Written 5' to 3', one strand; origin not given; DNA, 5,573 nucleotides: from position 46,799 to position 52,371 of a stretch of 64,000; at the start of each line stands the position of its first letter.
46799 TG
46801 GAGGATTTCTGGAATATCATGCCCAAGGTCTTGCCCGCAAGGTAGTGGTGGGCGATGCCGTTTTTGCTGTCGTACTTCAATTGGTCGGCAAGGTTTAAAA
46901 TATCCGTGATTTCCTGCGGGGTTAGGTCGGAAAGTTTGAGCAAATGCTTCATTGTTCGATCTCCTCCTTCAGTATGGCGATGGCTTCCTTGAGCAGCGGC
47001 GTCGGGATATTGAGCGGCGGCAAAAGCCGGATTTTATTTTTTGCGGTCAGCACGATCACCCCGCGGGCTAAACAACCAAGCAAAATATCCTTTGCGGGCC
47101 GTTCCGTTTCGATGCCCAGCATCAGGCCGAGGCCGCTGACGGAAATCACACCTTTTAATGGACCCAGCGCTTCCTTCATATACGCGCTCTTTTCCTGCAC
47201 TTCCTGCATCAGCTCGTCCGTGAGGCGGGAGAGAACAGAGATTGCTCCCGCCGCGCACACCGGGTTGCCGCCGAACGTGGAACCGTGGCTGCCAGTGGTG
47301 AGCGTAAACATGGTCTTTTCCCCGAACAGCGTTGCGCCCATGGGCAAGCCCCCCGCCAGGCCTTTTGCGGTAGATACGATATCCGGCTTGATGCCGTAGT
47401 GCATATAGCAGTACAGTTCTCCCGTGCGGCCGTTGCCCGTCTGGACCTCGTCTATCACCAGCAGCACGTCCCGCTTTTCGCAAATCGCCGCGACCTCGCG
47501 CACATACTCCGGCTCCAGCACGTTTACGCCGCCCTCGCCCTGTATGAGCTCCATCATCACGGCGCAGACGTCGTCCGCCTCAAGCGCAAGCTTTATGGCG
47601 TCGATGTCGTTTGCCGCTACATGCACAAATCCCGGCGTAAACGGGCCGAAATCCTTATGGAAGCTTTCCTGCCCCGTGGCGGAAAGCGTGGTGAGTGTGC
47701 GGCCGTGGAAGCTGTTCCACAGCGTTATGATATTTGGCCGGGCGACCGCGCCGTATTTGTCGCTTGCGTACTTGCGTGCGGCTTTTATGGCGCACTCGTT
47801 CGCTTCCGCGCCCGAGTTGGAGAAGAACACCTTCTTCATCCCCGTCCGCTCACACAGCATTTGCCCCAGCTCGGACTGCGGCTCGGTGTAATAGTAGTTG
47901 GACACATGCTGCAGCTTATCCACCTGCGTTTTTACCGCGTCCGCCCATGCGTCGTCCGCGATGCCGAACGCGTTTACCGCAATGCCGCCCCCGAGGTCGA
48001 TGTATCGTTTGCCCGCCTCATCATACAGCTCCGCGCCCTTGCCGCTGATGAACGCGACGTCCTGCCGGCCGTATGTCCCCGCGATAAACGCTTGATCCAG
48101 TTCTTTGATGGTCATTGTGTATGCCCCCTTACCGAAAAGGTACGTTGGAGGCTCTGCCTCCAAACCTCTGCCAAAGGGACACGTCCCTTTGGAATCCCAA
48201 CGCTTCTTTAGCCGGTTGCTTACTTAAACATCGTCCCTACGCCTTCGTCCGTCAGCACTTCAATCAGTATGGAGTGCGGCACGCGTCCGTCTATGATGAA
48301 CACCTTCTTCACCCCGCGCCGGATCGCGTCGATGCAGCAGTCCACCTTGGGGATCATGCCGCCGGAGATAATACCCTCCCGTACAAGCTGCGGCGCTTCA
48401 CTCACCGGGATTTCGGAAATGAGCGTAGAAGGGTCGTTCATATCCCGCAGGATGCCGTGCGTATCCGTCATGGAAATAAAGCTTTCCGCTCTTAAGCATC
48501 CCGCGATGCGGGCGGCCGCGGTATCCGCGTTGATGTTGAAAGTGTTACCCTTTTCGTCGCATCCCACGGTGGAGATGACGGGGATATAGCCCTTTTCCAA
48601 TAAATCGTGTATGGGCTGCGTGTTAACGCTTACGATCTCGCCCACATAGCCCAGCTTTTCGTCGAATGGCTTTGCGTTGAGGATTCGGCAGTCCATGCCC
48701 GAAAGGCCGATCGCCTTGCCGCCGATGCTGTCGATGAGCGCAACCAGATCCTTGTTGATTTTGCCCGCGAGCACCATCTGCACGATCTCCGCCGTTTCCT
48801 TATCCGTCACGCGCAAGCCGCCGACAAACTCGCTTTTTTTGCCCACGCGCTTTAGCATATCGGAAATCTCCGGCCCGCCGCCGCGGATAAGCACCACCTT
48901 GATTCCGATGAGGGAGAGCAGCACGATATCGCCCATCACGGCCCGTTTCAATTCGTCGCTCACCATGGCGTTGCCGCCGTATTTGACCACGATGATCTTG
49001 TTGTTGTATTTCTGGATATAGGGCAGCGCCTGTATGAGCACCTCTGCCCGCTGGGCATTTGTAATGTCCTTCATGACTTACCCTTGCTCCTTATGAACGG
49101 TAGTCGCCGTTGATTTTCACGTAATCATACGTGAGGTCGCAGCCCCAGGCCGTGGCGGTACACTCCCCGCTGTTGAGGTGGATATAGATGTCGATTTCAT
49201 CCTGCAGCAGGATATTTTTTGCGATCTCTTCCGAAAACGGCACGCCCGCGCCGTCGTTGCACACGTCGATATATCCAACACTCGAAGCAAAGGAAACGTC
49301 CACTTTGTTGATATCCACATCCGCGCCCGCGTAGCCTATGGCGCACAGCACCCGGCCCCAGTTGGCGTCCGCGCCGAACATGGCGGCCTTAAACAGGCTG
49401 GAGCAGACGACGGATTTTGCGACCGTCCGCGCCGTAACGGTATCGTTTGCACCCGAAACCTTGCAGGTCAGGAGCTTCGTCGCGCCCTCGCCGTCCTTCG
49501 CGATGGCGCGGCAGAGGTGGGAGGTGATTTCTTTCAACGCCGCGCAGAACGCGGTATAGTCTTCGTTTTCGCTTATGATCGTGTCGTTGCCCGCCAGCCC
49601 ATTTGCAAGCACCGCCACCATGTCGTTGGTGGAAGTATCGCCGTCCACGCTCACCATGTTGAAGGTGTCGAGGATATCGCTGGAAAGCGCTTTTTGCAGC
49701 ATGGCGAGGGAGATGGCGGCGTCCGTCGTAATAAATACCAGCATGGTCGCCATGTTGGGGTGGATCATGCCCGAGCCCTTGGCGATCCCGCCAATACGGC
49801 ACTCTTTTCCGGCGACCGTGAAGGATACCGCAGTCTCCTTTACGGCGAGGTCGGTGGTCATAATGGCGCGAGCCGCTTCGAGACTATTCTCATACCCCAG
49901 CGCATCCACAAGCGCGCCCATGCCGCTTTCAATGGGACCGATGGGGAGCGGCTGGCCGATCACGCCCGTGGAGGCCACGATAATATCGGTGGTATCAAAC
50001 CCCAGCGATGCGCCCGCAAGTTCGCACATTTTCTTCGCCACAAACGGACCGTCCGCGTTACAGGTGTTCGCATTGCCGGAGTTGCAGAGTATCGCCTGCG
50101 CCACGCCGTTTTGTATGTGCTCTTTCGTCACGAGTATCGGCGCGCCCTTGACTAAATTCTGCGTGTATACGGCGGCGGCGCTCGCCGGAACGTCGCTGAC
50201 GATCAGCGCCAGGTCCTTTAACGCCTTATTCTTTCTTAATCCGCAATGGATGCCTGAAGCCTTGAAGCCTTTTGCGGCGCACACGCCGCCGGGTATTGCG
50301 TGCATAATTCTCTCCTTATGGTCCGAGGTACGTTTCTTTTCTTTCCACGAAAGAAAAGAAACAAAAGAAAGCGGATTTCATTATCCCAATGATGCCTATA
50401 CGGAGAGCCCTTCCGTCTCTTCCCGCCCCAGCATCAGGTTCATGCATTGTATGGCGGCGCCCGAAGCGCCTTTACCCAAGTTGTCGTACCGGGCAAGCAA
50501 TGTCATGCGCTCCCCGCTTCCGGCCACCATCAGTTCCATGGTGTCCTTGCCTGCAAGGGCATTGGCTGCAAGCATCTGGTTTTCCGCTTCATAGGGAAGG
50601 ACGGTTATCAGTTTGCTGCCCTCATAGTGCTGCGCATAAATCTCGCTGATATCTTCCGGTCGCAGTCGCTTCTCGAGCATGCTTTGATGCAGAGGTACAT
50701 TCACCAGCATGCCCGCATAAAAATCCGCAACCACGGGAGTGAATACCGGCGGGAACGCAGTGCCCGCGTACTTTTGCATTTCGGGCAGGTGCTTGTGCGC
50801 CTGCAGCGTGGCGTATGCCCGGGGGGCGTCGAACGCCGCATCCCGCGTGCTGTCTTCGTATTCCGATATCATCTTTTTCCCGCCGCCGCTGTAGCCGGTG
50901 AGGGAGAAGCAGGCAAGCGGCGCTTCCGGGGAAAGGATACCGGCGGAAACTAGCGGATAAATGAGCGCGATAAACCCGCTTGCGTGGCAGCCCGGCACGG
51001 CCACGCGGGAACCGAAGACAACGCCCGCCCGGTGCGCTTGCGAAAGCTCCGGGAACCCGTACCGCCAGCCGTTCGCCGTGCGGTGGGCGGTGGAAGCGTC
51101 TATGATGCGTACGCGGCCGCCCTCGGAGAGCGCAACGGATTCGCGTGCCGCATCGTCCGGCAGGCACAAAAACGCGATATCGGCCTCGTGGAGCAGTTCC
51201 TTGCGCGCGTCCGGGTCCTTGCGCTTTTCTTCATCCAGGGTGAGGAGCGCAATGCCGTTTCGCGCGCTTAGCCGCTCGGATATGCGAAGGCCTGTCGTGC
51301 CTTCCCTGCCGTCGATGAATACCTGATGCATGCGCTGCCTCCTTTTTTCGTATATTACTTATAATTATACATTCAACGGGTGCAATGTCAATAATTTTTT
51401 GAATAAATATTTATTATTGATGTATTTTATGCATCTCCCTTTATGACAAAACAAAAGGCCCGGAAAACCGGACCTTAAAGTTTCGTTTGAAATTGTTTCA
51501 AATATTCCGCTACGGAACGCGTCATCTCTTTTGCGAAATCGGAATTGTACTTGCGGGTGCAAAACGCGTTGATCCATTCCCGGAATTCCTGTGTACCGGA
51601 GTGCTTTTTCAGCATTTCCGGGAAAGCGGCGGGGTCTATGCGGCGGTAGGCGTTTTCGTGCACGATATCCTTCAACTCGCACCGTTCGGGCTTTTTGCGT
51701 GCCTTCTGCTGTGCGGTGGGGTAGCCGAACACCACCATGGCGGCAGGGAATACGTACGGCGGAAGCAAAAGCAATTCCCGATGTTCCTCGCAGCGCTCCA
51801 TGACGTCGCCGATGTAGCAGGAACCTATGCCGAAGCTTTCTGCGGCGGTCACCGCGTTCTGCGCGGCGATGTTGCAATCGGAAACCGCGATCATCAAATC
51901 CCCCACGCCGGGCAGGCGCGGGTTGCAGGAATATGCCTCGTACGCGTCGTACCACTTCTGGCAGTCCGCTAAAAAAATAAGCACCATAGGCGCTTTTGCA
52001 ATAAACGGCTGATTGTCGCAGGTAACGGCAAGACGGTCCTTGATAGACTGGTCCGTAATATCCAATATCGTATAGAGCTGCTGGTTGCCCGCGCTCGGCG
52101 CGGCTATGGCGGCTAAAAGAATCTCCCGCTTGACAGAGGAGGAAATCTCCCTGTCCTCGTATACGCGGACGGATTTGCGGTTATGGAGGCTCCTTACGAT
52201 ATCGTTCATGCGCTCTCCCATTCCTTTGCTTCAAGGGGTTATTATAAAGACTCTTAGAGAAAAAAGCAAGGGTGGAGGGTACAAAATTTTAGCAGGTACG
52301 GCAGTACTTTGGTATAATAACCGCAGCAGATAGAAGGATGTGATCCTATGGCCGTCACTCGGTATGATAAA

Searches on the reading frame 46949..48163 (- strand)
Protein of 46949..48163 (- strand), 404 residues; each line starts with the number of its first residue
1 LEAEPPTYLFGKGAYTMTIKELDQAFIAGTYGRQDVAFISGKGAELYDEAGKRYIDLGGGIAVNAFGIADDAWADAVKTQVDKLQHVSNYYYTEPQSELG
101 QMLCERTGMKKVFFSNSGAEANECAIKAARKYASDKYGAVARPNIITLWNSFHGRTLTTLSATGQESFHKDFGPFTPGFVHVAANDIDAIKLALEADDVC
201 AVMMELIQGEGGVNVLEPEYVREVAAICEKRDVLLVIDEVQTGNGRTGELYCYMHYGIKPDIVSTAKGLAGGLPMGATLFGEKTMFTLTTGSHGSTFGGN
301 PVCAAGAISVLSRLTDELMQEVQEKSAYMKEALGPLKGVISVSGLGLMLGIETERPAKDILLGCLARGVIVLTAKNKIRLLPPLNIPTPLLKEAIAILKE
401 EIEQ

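Call 5: search_protein_families(library=pfam, proteins=[window:46949-48163:-])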
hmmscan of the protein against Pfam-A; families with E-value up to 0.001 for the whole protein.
window:46949-48163:- (404 aa): 2 families
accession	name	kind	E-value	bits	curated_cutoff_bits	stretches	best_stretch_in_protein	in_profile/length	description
PF00202.27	Aminotran_3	-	5.8e-102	341.8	30.5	1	40-400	15-401/403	Aminotransferase class-III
PF01212.27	Beta_elim_lyase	-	3.6e-05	23.7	27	1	98-283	36-213/288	Beta-eliminating lyase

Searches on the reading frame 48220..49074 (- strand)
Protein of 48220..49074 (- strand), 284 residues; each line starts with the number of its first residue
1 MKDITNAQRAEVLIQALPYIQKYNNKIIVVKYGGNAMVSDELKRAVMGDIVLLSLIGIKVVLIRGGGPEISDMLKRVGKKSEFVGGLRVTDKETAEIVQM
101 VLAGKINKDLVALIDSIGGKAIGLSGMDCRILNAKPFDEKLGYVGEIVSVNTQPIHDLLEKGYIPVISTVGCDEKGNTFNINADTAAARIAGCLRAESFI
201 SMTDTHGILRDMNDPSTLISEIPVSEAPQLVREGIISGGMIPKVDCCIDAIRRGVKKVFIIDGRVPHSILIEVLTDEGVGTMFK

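Call 5: search_protein_families(library=pfam, proteins=[window:48220-49074:-])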
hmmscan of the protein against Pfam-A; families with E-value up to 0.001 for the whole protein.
window:48220-49074:- (284 aa): 1 family
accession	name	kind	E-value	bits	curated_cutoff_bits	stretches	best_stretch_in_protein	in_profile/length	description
PF00696.33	AA_kinase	-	1.7e-47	162.6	24.9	1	26-262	1-234/234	Amino acid kinase family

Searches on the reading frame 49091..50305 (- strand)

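Call 5: search_protein_families(library=pfam, proteins=[window:49091-50305:-])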
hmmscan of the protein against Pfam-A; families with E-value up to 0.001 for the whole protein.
window:49091-50305:- (404 aa): 1 family
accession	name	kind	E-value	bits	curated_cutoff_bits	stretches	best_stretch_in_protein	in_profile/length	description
PF01960.23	ArgJ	-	6.8e-146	486.3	32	1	15-404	1-377/377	ArgJ family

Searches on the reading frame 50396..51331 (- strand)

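Call 5: search_protein_families(library=pfam, proteins=[window:50396-51331:-])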
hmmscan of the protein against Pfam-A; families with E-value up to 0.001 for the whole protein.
window:50396-51331:- (311 aa): 2 families
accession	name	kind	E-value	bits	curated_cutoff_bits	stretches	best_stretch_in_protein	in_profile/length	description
PF22698.1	Semialdhyde_dhC_1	-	7.2e-26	91.4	27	1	115-284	1-165/165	Semialdehyde dehydrogenase, dimerisation domain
PF01118.30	Semialdhyde_dh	-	8.4e-08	33.1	26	1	42-100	59-117/121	Semialdehyde dehydrogenase, NAD binding domain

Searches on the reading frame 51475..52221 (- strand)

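Call 36: search_protein_families(library=pfam, proteins=[window:51475-52221:-])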
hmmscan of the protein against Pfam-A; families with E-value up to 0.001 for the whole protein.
window:51475-52221:- (248 aa): 2 families
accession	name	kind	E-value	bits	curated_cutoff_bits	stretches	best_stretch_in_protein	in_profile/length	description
PF00881.29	Nitroreductase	-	6.4e-17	62.7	23.5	1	14-167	3-167/167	Nitroreductase family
PF14512.11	TM1586_NiRdase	-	1.5e-07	31.7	27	0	8-34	2-28/215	Putative TM nitroreductase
